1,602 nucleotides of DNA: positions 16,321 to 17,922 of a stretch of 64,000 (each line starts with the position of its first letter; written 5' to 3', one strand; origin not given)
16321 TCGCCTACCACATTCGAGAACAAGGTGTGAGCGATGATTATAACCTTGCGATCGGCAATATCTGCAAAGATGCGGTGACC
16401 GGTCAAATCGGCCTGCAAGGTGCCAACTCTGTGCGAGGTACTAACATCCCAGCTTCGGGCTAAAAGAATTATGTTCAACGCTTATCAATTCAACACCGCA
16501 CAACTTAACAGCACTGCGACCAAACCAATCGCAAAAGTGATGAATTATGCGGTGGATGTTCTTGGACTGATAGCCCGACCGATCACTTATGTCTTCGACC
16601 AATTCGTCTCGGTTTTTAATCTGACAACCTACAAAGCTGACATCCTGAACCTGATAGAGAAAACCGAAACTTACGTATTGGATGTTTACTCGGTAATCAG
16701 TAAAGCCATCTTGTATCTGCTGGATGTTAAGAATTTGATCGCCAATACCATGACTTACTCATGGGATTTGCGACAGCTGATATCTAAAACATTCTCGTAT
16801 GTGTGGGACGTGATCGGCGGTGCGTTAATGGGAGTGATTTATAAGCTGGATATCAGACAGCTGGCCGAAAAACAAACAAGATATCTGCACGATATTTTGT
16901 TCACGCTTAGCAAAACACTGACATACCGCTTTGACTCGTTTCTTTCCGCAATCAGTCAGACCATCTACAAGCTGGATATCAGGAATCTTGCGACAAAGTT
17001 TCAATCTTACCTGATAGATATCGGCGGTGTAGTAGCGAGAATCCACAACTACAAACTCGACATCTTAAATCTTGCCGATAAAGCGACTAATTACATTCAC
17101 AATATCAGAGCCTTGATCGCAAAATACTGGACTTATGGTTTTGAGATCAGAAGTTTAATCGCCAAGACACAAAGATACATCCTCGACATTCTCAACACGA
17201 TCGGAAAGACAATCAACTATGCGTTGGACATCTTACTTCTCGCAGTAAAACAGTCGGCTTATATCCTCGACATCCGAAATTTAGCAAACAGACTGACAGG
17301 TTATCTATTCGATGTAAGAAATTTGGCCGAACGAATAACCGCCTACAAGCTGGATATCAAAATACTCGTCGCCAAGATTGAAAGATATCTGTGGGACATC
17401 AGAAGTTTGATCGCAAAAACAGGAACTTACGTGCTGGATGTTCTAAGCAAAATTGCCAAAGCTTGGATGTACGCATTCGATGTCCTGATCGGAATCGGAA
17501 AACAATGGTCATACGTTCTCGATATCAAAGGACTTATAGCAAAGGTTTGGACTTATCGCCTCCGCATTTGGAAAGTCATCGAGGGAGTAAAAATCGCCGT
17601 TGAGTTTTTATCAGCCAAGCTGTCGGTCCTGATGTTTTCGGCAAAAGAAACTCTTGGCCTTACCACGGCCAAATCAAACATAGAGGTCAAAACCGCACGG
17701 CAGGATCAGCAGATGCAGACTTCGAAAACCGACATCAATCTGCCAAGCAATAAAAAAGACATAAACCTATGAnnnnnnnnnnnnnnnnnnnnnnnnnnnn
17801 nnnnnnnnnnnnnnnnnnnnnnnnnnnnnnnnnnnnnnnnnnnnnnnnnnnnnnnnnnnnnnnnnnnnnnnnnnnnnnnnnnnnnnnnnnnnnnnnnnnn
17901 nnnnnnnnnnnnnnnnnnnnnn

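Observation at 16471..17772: Tail-fibre-locus protein built from about 22 near-perfect 14-residue repeats (K-x3-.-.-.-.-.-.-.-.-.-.)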

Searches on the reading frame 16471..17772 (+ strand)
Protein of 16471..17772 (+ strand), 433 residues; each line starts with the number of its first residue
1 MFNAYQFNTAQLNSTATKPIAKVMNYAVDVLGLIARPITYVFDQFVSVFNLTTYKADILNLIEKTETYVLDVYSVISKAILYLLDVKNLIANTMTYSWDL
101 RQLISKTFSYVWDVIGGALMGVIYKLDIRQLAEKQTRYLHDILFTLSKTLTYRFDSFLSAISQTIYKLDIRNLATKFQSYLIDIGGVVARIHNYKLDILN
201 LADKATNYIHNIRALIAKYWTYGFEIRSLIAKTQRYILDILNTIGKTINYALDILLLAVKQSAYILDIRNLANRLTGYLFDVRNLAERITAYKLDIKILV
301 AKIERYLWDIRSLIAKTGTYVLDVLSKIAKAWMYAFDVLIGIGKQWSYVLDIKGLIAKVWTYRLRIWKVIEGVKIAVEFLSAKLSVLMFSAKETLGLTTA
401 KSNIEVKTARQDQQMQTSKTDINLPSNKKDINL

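Call 4: search_protein_families(library=pfam, proteins=[window:16471-17772:+], max_evalue=0.01)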
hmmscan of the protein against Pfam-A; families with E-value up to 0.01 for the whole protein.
window:16471-17772:+ (433 aa): 1 family
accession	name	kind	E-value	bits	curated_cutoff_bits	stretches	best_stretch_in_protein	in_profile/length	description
PF10474.15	Syndetin_C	-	6.9e-05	23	38.4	0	146-221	31-106/234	Syndetin, C-terminal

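Call 5: search_protein_families(library=phrogs, proteins=[window:16471-17772:+], max_evalue=0.01)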
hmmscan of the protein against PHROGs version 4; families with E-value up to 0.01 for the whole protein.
window:16471-17772:+ (433 aa): 0 families

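Call 6: search_solved_structures(query=window:16471-17772:+, max_evalue=10, show_alignments=2)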
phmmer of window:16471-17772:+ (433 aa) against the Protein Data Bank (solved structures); distinct sequences matched with E-value up to 10: 0.

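Call 7: find_homologous_proteins(query=window:16471-17772:+, max_evalue=0.001)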
Query window:16471-17772:+: 8000 candidates shared short words with the query, none scored E <= 0.001.

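Call 8: search_dna_similar(query=window:16471-17772:+, collection=phages, mode=protein, max_evalue=10)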
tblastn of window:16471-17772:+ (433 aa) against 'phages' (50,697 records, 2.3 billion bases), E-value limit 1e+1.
Records with a match: 4; places in all: 4; records where one place covers at least 80% of the query: 0.
Best place of each record, by identity: <60% 4.
By first word of the organism name: Klebsiella 4.
By host as written in the record: Klebsiella pneumoniae 3; Klebsiella pneumoniae 21AA2216 1.
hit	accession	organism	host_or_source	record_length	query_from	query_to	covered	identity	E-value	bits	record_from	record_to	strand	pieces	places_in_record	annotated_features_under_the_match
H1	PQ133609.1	Klebsiella phage P5026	Klebsiella pneumoniae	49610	151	252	24%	29.0%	8e-1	38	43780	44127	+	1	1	hypothetical protein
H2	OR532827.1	Klebsiella phage RCIP0033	Klebsiella pneumoniae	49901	151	252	24%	29.0%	1e+0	38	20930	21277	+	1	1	hypothetical protein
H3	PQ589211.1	Klebsiella phage vB_KpnM_JYSS3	Klebsiella pneumoniae 21AA2216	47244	151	248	23%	29.2%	7e+0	35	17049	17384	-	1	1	tail tape measure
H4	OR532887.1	Klebsiella phage RCIP0093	Klebsiella pneumoniae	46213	151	248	23%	29.2%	8e+0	35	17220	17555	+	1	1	hypothetical protein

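Call 9: find_related_loci(query=window:16471-17772:+, collection=viral_contigs, flank=10000)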
Query window:16471-17772:+ (433 aa) in viral_contigs; peptide patterns used: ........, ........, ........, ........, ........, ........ (x = any residue, [..] = any of these).
2 stretches matched a pattern; 1 encode a relative of the query (tblastn E <= 1e-3); 1 distinct loci.
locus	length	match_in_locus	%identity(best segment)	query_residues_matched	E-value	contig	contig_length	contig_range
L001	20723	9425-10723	59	1-433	8e-168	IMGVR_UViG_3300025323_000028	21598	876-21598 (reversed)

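Call 14: find_related_loci(query=A1, collection=viral_contigs, flank=8000)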
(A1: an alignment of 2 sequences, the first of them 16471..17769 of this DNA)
Query A1 (433 aa) in viral_contigs; peptide patterns used: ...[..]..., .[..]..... (x = any residue, [..] = any of these).
79 stretches matched a pattern; 2 encode a relative of the query (tblastn E <= 1e-3); 2 distinct loci.
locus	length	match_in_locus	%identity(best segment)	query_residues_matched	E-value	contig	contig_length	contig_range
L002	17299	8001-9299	59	1-433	1e-167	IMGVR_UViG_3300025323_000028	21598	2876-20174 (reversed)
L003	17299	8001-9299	54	1-433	4e-157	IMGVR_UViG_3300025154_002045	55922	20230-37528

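Call 17: find_related_loci(query=A2, collection=metagenome_contigs, flank=8000)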
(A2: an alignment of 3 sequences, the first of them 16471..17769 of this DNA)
Query A2 (433 aa) in metagenome_contigs; peptide patterns used: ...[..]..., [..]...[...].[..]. (x = any residue, [..] = any of these).
165 stretches matched a pattern; 31 encode a relative of the query (tblastn E <= 1e-3); 30 distinct loci.
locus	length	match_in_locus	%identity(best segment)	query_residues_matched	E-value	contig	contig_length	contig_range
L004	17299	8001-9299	87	1-433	0e+0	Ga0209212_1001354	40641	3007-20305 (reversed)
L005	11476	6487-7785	84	1-433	0e+0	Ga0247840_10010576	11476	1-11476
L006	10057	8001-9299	81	1-433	0e+0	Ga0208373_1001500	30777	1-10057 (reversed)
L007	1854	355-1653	82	1-433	0e+0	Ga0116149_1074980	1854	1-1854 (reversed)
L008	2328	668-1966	82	1-433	0e+0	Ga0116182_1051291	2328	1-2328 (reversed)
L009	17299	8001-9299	81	1-433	0e+0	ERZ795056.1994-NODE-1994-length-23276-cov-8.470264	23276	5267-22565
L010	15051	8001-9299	63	1-433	3e-177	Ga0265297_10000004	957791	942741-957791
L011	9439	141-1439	62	1-433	3e-176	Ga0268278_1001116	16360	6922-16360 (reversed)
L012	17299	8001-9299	61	1-433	8e-170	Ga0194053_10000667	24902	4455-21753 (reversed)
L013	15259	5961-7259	56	1-433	8e-167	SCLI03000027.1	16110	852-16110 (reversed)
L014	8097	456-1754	56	1-433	2e-164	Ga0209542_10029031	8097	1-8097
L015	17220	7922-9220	56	1-433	6e-164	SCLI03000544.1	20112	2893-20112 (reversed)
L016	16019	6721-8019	54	1-433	6e-161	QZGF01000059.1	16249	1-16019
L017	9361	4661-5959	55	1-433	2e-160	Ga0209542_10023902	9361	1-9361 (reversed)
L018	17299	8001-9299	54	1-433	7e-160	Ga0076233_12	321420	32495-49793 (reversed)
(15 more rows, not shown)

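Call 25: predict_structure(protein=window:16471-17769:+)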
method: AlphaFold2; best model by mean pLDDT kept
length: 433 residues; sequences in the alignment: 1
mean_pLDDT: 44.1   pTM: 0.19
mean pLDDT of the five models: 44.1, 42.7, 41.6, 36.9, 31.2
residues with pLDDT >= 90: 0; 70-90: 0; 50-70: 102; < 50: 331
segments of 3 or more residues with pLDDT < 50: 1-83, 85-195, 211-231, 262-264, 278-297, 341-343, 345-349, 388-393, 396-433
pLDDT, mean of each block of 10 residues (from residue 1): 30 41 46 43 38 36 40 44 47 43 47 45 36 38 38 35 31 39 42 48 52 45 44 49 54 56 51 51 44 47 52 50 52 50 45 50 57 59 52 41 31 30 34 34
secondary structure, 60 per line:
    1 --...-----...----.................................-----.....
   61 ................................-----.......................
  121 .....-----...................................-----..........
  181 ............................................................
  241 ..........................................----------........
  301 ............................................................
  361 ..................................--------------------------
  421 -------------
elements in order: H18-50 H56-92 H98-125 H131-165 H171-282 H293-394

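Call 28: find_encoding_contigs(protein=window:16471-17772:+, flank=3000, max_places=4)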
Protein window:16471-17772:+ (433 aa): no gene with exactly this product is on record in the collection.

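Call 29: search_solved_structures(query=A3, max_evalue=10, show_alignments=3)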
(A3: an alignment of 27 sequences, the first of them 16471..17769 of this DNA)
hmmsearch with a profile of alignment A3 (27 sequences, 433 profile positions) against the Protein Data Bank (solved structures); distinct sequences matched with E-value up to 10: 0.

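Call 34: find_related_loci(query=A3, collection=genome_contigs, flank=8000)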
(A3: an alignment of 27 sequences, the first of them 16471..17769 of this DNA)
Query A3 (433 aa) in genome_contigs; peptide patterns used: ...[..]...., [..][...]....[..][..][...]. (x = any residue, [..] = any of these).
34 stretches matched a pattern; 17 encode a relative of the query (tblastn E <= 1e-3); 16 distinct loci.
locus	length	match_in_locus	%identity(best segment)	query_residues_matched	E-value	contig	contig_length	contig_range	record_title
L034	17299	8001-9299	85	1-433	0e+0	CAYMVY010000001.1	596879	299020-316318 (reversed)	MAG TPA_asm: uncultured Gammaproteobacteria bacterium isolate SRP170004_co1_30 genome assembly, contig: NODE_10_length_5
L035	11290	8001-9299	83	1-433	0e+0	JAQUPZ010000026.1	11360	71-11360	MAG: Kiritimatiellae bacterium isolate STD1_38 NODE_15737_length_11360_cov_8.399181_Sandtown_D1, whole genome shotgun se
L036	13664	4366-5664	83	1-433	0e+0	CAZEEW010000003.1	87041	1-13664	MAG TPA_asm: uncultured Gammaproteobacteria bacterium isolate SRP093185_co1_62 genome assembly, contig: NODE_79_length_8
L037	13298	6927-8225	81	1-433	0e+0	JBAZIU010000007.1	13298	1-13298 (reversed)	MAG: Candidatus Paceibacterota bacterium isolate SO_2017_LW4_102 scaffold_5382_c1_LW137-91_2017, whole genome shotgun se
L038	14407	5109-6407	82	1-433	0e+0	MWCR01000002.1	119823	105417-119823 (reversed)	MAG: Parcubacteria group bacterium ADurb.Bin192 BWY14_contig000002, whole genome shotgun sequence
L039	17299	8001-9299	85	1-433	0e+0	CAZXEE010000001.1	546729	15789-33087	MAG TPA_asm: uncultured Gammaproteobacteria bacterium isolate SRP192927_co4_30 genome assembly, contig: NODE_1_length_54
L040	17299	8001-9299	54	1-433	7e-161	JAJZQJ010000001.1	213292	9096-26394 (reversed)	MAG: bacterium isolate SKS1.bin43 NODE_53_length_213292_cov_3.190327, whole genome shotgun sequence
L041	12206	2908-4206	54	1-433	2e-157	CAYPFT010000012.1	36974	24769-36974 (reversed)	MAG TPA_asm: uncultured Candidatus Saccharibacteria bacterium isolate SRP090828_co3_53 genome assembly, contig: NODE_140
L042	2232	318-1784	52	1-433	3e-166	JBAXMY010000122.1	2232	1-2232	MAG: archaeon isolate ELA465 MAG465_122, whole genome shotgun sequence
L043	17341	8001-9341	53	1-433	1e-149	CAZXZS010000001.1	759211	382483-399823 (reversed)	MAG TPA_asm: uncultured Gammaproteobacteria bacterium isolate SRP170004_co1_262 genome assembly, contig: NODE_3_length_7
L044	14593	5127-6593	49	1-433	3e-146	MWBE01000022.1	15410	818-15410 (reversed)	MAG: Parcubacteria group bacterium ADurb.Bin326 BWY53_contig000022, whole genome shotgun sequence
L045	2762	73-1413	53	1-433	2e-153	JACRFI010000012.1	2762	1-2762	MAG: Candidatus Kaiserbacteria bacterium isolate NC_groundwater_1721_Pr3_B-0.1um_51_76 SR-2_scaffold_141_1729942, whole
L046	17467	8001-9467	48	1-433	3e-144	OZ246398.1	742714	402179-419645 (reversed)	MAG: uncultured Candidatus Saccharibacteria bacterium isolate SRP292972_co1_38 genome assembly, chromosome: 1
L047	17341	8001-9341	51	1-433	1e-144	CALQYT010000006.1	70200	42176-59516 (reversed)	MAG: Candidatus Nomurabacteria bacterium isolate Ike-100m-30 genome assembly, contig: Ike-100-c129, whole genome shotgun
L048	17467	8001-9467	47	1-433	9e-141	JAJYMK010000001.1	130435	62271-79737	MAG: bacterium isolate DBS2-4.bin128 NODE_161_length_130435_cov_5.14391, whole genome shotgun sequence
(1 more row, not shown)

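Call 100: search_protein_families(library=ncbifam, proteins=[window:16471-17769:+], max_evalue=0.01)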
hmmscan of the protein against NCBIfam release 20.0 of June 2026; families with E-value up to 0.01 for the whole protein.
window:16471-17769:+ (433 aa): 1 family
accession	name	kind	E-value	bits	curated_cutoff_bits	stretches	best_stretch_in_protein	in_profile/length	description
NF004076.0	PRK05581.1-4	subfamily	0.0026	17.1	165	0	43-111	40-106/221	ribulose-phosphate 3-epimerase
